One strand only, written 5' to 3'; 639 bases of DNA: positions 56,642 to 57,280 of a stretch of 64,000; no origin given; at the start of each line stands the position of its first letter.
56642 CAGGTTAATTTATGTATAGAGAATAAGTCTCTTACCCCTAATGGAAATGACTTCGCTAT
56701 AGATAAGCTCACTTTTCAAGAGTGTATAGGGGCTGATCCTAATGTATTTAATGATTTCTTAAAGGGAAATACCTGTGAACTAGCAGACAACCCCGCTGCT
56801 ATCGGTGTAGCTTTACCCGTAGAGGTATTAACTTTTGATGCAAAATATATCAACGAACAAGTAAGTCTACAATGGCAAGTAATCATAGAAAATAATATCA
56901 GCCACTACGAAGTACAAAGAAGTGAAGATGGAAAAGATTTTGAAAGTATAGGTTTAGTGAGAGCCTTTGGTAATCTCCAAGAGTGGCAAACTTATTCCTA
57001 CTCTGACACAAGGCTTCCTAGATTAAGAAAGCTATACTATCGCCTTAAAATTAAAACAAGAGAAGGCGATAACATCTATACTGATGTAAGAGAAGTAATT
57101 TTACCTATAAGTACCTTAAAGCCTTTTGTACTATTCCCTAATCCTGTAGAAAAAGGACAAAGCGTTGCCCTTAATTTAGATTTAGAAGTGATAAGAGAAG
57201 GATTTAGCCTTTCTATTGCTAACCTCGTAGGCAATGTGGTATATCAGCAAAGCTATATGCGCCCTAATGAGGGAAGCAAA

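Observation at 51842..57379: Giant T9SS cargo with eight tandem Cys-bearing PPC-like repeats and a unique Gly/Asn-rich module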

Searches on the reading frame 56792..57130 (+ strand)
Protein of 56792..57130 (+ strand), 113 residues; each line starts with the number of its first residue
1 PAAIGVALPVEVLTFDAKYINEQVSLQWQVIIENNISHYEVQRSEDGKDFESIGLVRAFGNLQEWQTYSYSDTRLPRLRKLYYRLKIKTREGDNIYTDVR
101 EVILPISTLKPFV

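Call 7: search_protein_families(library=pfam, proteins=[window:56792-57130:+], max_evalue=10)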
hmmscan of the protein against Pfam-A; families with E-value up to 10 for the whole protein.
seq(113 aa): 2 families
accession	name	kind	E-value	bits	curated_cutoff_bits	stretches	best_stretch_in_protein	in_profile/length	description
PF00754.31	F5_F8_type_C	-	0.064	13.8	28.2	1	20-91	46-116/127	F5/8 type C domain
PF22633.2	F5_F8_type_C_2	-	0.075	14.1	27.8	1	17-70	28-81/91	NedA-like, galactose-binding domain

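Call 53: search_solved_structures(query=A5, max_evalue=10, show_alignments=1)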
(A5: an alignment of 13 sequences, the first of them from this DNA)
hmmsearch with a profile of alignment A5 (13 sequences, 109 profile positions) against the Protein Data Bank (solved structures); distinct sequences matched with E-value up to 10: 7.
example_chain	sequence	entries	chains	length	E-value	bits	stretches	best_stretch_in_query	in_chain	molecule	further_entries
5fdk_A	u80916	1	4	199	0.055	16.9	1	12-79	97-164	Holliday junction resolvase RecU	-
1zp7_A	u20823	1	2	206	0.063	16.7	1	12-79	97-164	Recombination protein U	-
1rzn_A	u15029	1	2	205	0.07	16.5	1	12-79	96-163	Recombination protein U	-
6mit_G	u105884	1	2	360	0.27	14.6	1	45-80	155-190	Lipopolysaccharide export system permease protein LptG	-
7nsn_A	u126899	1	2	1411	1.2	12.6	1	38-105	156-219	GH92 alpha-1,2-mannosidase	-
4a41_A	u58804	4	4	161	1.4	12.3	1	16-55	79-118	ALPHA-N-ACETYLGLUCOSAMINIDASE FAMILY PROTEIN | Alpha-N-acetylglucosaminidase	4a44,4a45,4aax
6mhu_G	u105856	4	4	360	1.6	12.1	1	45-81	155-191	Lipopolysaccharide export system permease protein LptG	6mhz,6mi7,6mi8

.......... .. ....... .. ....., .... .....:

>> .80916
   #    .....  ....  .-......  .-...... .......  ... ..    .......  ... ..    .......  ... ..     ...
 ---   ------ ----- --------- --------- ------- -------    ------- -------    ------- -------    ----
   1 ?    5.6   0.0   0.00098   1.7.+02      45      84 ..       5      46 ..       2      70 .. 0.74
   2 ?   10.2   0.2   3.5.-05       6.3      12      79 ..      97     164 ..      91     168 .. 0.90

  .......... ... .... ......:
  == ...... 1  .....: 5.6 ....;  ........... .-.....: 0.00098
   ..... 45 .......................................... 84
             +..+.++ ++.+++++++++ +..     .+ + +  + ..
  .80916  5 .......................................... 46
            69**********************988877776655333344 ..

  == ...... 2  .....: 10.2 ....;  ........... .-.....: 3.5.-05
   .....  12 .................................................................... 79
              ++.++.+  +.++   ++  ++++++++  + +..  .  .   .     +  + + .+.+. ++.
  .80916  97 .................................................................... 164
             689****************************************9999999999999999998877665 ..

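Call 54: search_protein_families(library=pfam, alignment_id=A5, max_evalue=1)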
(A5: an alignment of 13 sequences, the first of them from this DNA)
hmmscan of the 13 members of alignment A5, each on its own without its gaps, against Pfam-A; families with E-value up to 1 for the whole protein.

A. member 1, seq(113 aa): 2 families
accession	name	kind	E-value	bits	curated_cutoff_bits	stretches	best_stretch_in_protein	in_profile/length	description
PF00754.31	F5_F8_type_C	-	0.064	13.8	28.2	1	20-91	46-116/127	F5/8 type C domain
PF22633.2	F5_F8_type_C_2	-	0.075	14.1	27.8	1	17-70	28-81/91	NedA-like, galactose-binding domain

B. families by the number of members that match (of 13 scanned): 3 families
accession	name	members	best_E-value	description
PF00754.31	F5_F8_type_C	6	0.0029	F5/8 type C domain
PF22633.2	F5_F8_type_C_2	4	0.071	NedA-like, galactose-binding domain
PF24499.1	Ig_TMEM131L_4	1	0.063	TMEM131L fourth Ig-like domain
